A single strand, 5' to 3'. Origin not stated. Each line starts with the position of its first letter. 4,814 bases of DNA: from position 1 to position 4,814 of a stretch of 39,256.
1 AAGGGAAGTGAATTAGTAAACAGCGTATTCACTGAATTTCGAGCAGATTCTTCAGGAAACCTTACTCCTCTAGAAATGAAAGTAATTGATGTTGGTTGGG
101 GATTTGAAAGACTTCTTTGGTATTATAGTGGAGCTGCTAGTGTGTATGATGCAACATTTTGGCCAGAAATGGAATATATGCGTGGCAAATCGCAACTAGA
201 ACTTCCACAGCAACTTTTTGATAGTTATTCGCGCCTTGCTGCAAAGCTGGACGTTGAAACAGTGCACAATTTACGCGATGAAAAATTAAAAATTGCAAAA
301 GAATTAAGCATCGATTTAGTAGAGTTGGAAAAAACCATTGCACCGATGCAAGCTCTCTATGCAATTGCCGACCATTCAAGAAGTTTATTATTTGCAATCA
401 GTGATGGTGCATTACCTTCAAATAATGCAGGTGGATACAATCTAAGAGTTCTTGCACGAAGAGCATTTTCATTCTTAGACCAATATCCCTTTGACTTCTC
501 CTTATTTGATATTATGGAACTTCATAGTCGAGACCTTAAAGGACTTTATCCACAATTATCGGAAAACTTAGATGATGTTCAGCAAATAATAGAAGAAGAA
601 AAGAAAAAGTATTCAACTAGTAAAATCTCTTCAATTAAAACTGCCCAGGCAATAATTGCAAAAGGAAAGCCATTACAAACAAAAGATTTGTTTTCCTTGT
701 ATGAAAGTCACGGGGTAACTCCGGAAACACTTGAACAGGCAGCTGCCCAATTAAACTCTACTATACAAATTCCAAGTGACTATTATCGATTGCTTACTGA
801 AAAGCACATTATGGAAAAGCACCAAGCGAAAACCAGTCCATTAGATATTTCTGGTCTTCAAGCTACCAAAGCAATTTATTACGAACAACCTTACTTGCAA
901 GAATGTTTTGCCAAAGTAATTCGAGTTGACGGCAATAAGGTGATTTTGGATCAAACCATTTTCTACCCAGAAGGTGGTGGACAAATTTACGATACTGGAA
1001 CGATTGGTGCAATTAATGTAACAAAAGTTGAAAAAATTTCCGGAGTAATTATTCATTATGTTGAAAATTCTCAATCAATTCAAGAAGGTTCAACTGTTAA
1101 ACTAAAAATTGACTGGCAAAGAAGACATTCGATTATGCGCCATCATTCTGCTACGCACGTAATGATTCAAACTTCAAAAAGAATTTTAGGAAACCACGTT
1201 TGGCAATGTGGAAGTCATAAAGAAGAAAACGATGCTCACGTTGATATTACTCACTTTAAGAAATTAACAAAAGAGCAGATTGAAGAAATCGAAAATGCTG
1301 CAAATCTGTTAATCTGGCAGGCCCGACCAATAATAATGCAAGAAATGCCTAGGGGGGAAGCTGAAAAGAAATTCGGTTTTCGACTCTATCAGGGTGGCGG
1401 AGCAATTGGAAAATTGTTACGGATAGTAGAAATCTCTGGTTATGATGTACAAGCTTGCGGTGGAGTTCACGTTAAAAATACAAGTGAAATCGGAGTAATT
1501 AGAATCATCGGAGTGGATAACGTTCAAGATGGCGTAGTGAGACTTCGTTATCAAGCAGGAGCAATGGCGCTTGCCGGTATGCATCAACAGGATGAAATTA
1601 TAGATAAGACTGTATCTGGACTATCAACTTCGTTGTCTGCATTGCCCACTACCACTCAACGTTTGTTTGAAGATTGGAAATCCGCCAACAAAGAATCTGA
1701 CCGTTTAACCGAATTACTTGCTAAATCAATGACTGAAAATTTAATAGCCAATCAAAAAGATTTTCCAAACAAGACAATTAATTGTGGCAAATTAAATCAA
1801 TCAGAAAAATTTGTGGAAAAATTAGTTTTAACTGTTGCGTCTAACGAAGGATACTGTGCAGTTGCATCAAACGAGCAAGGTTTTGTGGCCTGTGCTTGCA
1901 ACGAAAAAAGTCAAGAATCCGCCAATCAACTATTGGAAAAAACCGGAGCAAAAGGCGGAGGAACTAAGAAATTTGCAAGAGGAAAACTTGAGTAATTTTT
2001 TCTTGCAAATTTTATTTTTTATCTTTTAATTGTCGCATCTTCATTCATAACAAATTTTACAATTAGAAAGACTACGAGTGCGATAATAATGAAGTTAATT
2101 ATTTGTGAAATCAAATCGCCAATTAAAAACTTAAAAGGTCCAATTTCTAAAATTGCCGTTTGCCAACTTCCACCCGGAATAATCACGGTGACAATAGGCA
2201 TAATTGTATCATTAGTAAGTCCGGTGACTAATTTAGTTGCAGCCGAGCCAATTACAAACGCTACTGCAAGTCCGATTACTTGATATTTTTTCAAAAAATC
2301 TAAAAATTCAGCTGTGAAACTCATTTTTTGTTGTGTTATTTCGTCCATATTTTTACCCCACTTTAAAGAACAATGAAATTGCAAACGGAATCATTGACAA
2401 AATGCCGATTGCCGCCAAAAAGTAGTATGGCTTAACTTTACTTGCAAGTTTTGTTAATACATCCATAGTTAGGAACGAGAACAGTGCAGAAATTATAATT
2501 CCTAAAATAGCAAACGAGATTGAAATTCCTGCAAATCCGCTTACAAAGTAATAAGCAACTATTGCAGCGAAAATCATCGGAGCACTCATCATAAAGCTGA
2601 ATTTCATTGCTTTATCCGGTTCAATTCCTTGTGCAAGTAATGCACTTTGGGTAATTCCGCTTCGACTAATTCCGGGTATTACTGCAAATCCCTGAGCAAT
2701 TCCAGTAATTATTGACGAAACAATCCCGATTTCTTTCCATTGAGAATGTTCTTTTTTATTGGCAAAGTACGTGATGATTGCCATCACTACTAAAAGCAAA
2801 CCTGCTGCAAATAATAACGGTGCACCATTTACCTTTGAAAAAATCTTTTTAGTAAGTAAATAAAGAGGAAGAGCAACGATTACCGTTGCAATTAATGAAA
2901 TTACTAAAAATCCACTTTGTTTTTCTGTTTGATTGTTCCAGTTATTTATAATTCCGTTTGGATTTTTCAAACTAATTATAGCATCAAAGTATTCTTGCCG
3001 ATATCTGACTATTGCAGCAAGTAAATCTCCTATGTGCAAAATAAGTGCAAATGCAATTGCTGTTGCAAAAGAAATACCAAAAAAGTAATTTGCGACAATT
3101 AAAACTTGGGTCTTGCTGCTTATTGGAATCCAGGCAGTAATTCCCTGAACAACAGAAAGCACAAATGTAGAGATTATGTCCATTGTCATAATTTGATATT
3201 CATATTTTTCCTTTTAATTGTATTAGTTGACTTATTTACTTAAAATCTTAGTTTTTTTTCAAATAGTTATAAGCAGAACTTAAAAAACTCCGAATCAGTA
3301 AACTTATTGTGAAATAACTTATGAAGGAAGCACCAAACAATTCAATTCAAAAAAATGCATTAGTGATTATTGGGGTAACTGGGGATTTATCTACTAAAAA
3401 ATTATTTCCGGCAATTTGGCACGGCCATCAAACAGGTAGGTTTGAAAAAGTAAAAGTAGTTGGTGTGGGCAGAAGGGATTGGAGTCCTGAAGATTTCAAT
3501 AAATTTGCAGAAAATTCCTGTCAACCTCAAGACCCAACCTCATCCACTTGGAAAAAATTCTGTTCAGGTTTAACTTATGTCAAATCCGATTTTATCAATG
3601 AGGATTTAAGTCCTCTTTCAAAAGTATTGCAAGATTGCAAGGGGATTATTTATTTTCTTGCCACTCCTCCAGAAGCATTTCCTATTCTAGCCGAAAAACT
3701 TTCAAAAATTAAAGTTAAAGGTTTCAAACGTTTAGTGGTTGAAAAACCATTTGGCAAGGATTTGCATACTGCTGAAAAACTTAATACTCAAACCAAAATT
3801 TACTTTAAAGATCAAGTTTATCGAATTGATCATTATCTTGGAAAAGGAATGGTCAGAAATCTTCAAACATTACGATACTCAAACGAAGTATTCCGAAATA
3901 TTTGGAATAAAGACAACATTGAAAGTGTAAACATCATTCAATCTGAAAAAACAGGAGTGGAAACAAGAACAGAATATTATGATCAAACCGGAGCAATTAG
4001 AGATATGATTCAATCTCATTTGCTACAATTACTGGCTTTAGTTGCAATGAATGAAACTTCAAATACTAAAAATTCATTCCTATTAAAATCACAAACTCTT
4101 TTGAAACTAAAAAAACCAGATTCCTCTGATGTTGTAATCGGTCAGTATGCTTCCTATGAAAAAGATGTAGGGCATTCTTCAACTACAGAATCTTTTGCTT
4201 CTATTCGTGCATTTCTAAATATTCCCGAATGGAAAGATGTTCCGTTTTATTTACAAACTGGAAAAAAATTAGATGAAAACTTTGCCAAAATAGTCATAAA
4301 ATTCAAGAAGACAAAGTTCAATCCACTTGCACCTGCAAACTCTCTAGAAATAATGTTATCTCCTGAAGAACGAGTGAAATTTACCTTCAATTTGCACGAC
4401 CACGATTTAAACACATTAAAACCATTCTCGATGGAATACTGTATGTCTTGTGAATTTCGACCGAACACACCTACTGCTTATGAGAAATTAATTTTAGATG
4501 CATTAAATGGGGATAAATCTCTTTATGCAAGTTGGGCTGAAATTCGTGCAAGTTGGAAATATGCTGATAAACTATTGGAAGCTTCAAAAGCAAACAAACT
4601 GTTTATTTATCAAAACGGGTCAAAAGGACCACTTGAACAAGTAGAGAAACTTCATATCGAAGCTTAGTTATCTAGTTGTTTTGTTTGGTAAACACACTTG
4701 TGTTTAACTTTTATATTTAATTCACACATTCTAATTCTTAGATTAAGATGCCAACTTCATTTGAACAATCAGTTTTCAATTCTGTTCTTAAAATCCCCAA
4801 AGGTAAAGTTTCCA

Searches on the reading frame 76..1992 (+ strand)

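Call 71: search_protein_families(library=pfam, proteins=[window:76-1992:+], max_evalue=0.0001)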
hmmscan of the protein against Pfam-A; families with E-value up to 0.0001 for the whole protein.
window:76-1992:+ (639 aa): 2 families
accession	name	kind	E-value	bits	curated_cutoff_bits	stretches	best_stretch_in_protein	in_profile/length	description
PF01411.24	tRNA-synt_2c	-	5.2e-52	177.5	30.3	1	3-349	170-552/552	tRNA synthetases class II (A)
PF07973.19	tRNA_SAD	-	5.8e-15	55.4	24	1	448-490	1-43/44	Threonyl and Alanyl tRNA synthetase second additional domain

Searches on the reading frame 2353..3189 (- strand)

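Call 71: search_protein_families(library=pfam, proteins=[window:2353-3189:-], max_evalue=0.0001)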
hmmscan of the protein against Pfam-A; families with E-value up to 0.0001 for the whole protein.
window:2353-3189:- (278 aa): 1 family
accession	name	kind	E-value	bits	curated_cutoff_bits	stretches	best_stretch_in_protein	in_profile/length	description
PF02673.24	BacA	-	5.4e-43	148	33.4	1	9-259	2-249/257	Bacitracin resistance protein BacA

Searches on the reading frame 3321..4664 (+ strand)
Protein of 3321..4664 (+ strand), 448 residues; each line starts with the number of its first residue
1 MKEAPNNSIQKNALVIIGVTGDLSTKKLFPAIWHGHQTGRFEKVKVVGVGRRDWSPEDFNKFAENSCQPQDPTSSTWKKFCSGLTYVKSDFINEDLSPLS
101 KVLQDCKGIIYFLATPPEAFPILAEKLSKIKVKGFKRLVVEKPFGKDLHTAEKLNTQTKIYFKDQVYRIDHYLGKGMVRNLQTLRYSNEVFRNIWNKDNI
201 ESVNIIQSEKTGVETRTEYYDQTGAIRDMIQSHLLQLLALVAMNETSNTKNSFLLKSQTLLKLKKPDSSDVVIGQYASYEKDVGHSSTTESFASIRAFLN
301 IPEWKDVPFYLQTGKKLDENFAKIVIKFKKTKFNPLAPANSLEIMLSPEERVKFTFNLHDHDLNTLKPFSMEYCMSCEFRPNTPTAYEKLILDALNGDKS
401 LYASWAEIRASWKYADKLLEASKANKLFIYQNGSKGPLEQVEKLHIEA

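Call 71: search_protein_families(library=pfam, proteins=[window:3321-4664:+], max_evalue=0.0001)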
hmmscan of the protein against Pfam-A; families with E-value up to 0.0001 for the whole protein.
window:3321-4664:+ (448 aa): 2 families
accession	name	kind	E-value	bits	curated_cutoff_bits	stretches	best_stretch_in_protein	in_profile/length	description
PF02781.21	G6PD_C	-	2e-71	240.9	27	1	183-442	2-286/296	Glucose-6-phosphate dehydrogenase, C-terminal domain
PF00479.28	G6PD_N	-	4.3e-44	151.8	22.1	1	15-180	1-183/183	Glucose-6-phosphate dehydrogenase, NAD binding domain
